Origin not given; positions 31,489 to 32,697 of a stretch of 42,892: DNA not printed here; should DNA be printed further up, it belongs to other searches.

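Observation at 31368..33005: Overlapping HhH-glycosylase-like + DUF6884-like gene pair occupying the toxin position behind a truncated RHH antitoxin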

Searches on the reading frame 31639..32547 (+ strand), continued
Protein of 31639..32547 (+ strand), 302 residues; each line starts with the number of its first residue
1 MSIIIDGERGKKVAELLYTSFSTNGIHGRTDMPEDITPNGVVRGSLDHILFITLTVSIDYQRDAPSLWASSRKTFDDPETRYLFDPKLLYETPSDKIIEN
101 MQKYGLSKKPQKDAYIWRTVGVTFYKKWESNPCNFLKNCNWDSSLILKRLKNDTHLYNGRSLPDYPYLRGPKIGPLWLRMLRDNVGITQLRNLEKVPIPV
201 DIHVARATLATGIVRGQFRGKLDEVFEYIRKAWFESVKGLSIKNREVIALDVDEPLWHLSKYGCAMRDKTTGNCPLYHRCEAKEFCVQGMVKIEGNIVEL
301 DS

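Call 40: fold_search(model_id=the predicted structure, library=pdb)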
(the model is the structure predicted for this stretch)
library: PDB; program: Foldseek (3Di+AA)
matches with E <= 10: 180; with E <= 0.001: 11
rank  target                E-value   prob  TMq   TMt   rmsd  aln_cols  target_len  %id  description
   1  7u07_B                1.8e-07  1.00  0.59  0.56   6.9       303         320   14  Crystal structure of queuine salvage enzyme DUF2419, apo form (released 2022-12-21)
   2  7u5a_B                1.8e-07  1.00  0.57  0.55   7.0       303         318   15  Crystal structure of queuine salvage enzyme DUF2419 mutant K199C, complexed with queuosine (released 2022-12-21)
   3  7ulc_B                3.1e-07  1.00  0.55  0.53   7.3       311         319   14  Crystal structure of queuine salvage enzyme DUF2419 mutant D231N, in complex with queuosine-5'-monophosphate (released 2022-12-21)
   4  7u5a_A                3.4e-07  1.00  0.59  0.55   6.6       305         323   15  Crystal structure of queuine salvage enzyme DUF2419 mutant K199C, complexed with queuosine (released 2022-12-21)
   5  7u1o_B                3.9e-07  1.00  0.58  0.55   7.1       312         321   14  Crystal structure of queuine salvage enzyme DUF2419 complexed with queuosine (released 2022-12-21)
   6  7u07_A                4.5e-07  1.00  0.58  0.55   6.8       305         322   14  Crystal structure of queuine salvage enzyme DUF2419, apo form (released 2022-12-21)
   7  7ulc_A                4.7e-07  1.00  0.59  0.57   6.6       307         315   14  Crystal structure of queuine salvage enzyme DUF2419 mutant D231N, in complex with queuosine-5'-monophosphate (released 2022-12-21)
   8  7ugk_A                8.2e-07  1.00  0.58  0.52   7.9       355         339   12  Crystal structure of the human queuine salvage enzyme DUF2419, wild-type apo form (released 2022-12-21)
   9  7u91_A                1.0e-06  1.00  0.55  0.52   7.5       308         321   15  Crystal structure of queuine salvage enzyme DUF2419, in complex with queuosine-5'-monophosphate (released 2022-12-21)
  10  7uk3                  2.4e-06  1.00  0.58  0.56   7.0       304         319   15  Crystal structure of queuine salvage enzyme DUF2419, wild-type (non-His6x tagged) (released 2022-12-21)
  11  7ugk_B                6.2e-06  1.00  0.57  0.51   8.3       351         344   12  Crystal structure of the human queuine salvage enzyme DUF2419, wild-type apo form (released 2022-12-21)
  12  8a5c                  1.1e-03  1.00  0.49  0.60   5.8       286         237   15  Crystal structure of Deinococcus radiodurans Endonuclease III-1 Y100L variant (released 2022-08-03)
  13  1kea                  1.2e-03  1.00  0.48  0.64   5.6       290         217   13  STRUCTURE OF A THERMOSTABLE THYMINE-DNA GLYCOSYLASE (released 2002-01-23)
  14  4unf                  1.4e-03  1.00  0.51  0.62   5.6       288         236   16  Crystal structure of Deinococcus radiodurans Endonuclease III-1 (released 2015-06-10)
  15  8fay_A                1.5e-03  1.00  0.54  0.43   4.7       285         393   10  Human MUTYH adenine glycosylase bound to DNA containing a transition state analog (1N) paired with d(8-oxo-G) (released 2024-05-29)
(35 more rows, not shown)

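Call 41: search_solved_structures(query=A1, max_evalue=10, show_alignments=5)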
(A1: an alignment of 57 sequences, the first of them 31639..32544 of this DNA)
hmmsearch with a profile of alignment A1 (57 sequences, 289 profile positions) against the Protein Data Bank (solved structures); distinct sequences matched with E-value up to 10: 7.
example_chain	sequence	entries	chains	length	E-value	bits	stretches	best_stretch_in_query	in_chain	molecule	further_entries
1xqo_A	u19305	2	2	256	2.4e-06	30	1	187-249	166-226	8-oxoguanine DNA glycosylase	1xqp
7yhq_A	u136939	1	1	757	0.0047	19.3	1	179-268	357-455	Sex-determining region Y protein,DNA glycosylase/AP lyase ROS1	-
1p59_A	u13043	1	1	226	0.028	16.7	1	74-132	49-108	Endonuclease III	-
1orn_A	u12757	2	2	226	0.028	16.7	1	74-132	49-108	Endonuclease III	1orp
1kea_A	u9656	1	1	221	0.4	12.9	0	205-274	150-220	Possible G-T mismatches repair enzyme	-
6xns_A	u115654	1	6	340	0.45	12.8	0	119-149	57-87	C3_crown-05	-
9nzc_A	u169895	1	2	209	1.8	10.8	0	189-227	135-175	Endonuclease III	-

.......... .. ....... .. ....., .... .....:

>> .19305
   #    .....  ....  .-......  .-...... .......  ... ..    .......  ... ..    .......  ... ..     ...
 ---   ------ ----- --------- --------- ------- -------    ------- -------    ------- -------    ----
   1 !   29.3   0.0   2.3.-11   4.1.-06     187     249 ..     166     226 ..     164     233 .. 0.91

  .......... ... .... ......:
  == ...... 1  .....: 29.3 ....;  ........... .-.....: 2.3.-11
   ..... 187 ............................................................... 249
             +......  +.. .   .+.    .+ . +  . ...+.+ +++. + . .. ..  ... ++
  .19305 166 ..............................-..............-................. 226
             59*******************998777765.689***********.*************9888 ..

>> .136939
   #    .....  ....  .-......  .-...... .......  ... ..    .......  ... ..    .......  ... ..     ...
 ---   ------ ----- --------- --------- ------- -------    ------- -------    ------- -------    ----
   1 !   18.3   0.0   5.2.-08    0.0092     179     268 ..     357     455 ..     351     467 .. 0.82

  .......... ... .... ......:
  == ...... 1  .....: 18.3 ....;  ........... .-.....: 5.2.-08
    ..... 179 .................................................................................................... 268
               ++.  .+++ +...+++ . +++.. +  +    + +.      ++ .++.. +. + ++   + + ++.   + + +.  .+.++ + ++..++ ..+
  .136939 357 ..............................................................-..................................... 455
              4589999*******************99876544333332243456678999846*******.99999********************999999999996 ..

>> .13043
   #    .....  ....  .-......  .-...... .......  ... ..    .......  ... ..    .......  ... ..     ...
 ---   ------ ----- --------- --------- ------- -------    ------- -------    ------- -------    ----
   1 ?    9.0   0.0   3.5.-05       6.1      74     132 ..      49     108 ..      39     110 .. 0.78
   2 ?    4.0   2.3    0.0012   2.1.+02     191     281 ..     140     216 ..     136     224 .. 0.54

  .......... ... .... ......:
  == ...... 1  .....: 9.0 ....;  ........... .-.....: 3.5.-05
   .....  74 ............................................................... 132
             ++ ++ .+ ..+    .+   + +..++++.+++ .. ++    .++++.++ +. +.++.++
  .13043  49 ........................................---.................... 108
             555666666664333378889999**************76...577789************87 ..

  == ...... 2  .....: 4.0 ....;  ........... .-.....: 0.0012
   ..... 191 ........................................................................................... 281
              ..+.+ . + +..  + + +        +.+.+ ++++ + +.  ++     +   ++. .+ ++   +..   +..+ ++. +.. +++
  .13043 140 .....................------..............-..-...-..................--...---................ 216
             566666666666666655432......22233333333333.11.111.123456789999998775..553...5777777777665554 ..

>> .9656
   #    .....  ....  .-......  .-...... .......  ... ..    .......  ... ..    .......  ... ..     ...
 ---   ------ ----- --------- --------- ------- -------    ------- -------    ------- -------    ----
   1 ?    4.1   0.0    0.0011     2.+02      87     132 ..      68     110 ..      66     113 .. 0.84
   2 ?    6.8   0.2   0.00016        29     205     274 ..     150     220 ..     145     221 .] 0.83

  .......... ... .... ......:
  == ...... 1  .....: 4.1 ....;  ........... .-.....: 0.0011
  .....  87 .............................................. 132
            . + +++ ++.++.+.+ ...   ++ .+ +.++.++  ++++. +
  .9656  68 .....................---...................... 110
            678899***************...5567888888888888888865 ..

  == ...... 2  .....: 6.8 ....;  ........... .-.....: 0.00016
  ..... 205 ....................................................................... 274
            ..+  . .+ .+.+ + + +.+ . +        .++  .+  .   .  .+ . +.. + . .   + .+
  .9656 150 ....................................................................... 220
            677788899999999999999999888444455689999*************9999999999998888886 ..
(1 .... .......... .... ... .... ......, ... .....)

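Call 50: fold_search(model_id=the predicted structure, library=viral)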
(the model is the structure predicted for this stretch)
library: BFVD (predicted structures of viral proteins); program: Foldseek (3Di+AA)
matches with E <= 10: 98; with E <= 0.001: 1
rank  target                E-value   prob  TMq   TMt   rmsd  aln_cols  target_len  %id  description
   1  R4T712                1.2e-08  1.00  0.64  0.79   3.2       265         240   23  Endonuclease III [Halogranum tailed virus 1]
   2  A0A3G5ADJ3            1.3e+00  0.04  0.13  0.09  18.5       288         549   11  Guanine nucleotide exchange factor [Satyrvirus sp.]
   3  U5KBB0                1.5e+00  0.28  0.20  0.25   8.8       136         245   15  HhH-GPD domain-containing protein [Clostera anastomosis granulovirus A]
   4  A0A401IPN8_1          1.7e+00  0.02  0.11  0.06  17.1       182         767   16  Wsv289-like protein [Sesarmops intermedium nimavirus]
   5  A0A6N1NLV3            1.8e+00  0.05  0.17  0.15  16.1       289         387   13  Putative orfan [Tupanvirus soda lake]
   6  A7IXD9                1.9e+00  0.02  0.12  0.13  21.4       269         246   11  Uncharacterized protein B614R [Paramecium bursaria Chlorella virus NY2A]
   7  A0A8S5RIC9            2.0e+00  0.04  0.09  0.16  19.8       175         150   12  Uncharacterized protein [virus sp. ctML55]
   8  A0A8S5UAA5            2.0e+00  0.03  0.10  0.06  28.8       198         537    8  L SHAPED TAIL FIBER PROTEIN [Myoviridae sp. ctNrE4]
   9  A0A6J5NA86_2          2.3e+00  0.02  0.09  0.04  20.5       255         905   14  DUF4214 domain-containing protein [uncultured Caudovirales phage]
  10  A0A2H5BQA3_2          2.5e+00  0.06  0.12  0.05  14.8       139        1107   11  MJ0042 family finger-like protein [Vibrio phage Vp_R1]
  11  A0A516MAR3            2.5e+00  0.02  0.13  0.09  18.2       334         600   13  (no name in the UniProt tables at hand)
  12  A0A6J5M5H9            2.8e+00  0.02  0.13  0.09  20.6       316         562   10  Tape_meas_TP901, phage tail tape measure protein, TP901 family, core region [uncultured Caudovirales phage]
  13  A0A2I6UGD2            3.4e+00  0.02  0.10  0.15  17.6       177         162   11  Uncharacterized protein [Salinibacter phage M8CC-19]
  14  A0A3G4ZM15            3.4e+00  0.02  0.12  0.11  16.1       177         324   11  Uncharacterized protein [Terrestrivirus sp.]
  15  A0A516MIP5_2          3.4e+00  0.02  0.12  0.06  19.9       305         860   15  (no name in the UniProt tables at hand)
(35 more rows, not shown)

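Call 60: find_related_loci(query=A5, collection=metagenome_contigs, flank=6000)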
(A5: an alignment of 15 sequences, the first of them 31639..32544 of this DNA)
Query A5 (302 aa) in metagenome_contigs; peptide patterns used: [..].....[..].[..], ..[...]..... (x = any residue, [..] = any of these).
389 stretches matched a pattern; 290 encode a relative of the query (tblastn E <= 1e-3); the best 80 are kept; 80 distinct loci.
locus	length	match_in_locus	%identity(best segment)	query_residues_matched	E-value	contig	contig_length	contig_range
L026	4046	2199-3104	98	1-302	0e+0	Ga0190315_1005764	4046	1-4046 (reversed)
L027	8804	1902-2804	86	1-302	0e+0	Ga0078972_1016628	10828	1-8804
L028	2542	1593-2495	87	1-302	0e+0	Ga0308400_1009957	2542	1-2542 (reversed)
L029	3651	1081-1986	85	1-302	0e+0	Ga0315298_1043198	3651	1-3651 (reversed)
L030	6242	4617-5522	86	1-302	0e+0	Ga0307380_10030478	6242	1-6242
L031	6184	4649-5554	84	1-302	0e+0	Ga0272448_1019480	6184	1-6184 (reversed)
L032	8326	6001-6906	84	1-302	2e-178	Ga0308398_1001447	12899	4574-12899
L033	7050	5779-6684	84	1-302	2e-179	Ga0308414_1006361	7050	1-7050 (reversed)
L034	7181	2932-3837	82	1-302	2e-173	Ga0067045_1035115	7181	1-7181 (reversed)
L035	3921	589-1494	81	1-302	8e-177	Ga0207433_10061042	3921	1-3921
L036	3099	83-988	80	1-302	3e-179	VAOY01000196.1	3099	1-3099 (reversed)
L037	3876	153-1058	79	1-302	4e-176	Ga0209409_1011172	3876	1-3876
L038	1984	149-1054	79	1-302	0e+0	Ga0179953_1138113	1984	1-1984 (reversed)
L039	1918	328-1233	79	1-302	0e+0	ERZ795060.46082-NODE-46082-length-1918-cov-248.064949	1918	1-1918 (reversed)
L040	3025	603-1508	79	1-302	3e-178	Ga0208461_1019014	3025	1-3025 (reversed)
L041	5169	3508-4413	80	1-302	8e-171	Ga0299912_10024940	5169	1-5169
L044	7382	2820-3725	80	1-302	2e-166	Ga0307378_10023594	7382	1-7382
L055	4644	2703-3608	75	1-302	7e-161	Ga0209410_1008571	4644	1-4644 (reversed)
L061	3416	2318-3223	77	1-302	1e-160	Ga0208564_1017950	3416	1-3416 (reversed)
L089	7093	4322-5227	68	1-302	8e-141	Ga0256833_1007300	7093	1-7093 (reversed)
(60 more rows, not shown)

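Call 61: find_related_loci(query=A5, collection=viral_contigs, flank=8000)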
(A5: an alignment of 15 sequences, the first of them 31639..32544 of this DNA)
Query A5 (302 aa) in viral_contigs; peptide patterns used: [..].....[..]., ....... (x = any residue, [..] = any of these).
23 stretches matched a pattern, but none encodes a relative of the query by tblastn (E <= 1e-3).

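Call 67: search_protein_families(library=pfam, alignment_id=A6, max_evalue=0.00001)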
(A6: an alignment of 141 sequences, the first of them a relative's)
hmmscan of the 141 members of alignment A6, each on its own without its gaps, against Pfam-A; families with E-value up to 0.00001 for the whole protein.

A. member 1, L014:8903-9784:+ (294 aa): 0 families

B. families by the number of members that match (of 141 scanned): 167 families (the first 25 are shown)
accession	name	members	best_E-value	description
PF01555.25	N6_N4_Mtase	6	9.4e-59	DNA methylase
PF02384.22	N6_Mtase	3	7.6e-99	N-6 DNA Methylase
PF13175.12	AAA_15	3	2e-39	AAA ATPase domain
PF03235.19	GmrSD_N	3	1.2e-29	GmrSD restriction endonuclease, N-terminal domain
PF02463.25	SMC_N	3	6.6e-10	RecF/RecN/SMC N terminal domain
PF00515.34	TPR_1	2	1.3e-123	Tetratricopeptide repeat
PF07719.23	TPR_2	2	1.1e-109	Tetratricopeptide repeat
PF13181.12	TPR_8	2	8.5e-107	Tetratricopeptide repeat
PF14559.12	TPR_19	2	4.5e-89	Tetratricopeptide repeat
PF03352.18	Adenine_glyco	2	1.3e-82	Methyladenine glycosylase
PF13424.12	TPR_12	2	1.9e-69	Tetratricopeptide repeat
PF13428.12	TPR_14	2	4.5e-54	Tetratricopeptide repeat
PF12895.13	ANAPC3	2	2.9e-29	Anaphase-promoting complex, cyclosome, subunit 3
PF13087.12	AAA_12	2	4.8e-22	AAA domain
PF13304.12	AAA_21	2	5.8e-20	AAA domain, putative AbiEii toxin, Type IV TA system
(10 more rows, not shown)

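Call 68: search_protein_families(library=padloc, alignment_id=A6, max_evalue=1e-10)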
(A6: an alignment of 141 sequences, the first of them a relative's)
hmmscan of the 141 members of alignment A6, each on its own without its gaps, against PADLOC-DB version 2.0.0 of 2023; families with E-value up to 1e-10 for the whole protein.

A. member 1, L014:8903-9784:+ (294 aa): 0 families

B. families by the number of members that match (of 141 scanned): 326 families (the first 25 are shown)
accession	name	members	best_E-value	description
PDLC04134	mad2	6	4e-30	mads_2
PDLC03299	MTase_II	5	2.5e-85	Type II methyltransferase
PDLC03371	MTase_II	5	3.8e-56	Type II methyltransferase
PDLC03353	MTase_II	5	2.5e-46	Type II methyltransferase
PDLC03350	MTase_II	5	2.7e-43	Type II methyltransferase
PDLC03339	MTase_II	5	2.3e-33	Type II methyltransferase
PDLC03387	MTase_II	4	3.4e-41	Type II methyltransferase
PDLC03320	MTase_II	4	2.7e-39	Type II methyltransferase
PDLC03635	MTase_III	4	5.1e-39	Type III methyltransferase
PDLC03354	MTase_II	4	2.3e-31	Type II methyltransferase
PDLC03300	MTase_II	4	3.5e-31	Type II methyltransferase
PDLC03260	MTase_II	4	2.9e-29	Type II methyltransferase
PDLC03265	MTase_II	4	2.6e-27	Type II methyltransferase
PDLC03283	MTase_II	4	1.2e-18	Type II methyltransferase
PDLC03252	MTase_II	4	4.7e-18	Type II methyltransferase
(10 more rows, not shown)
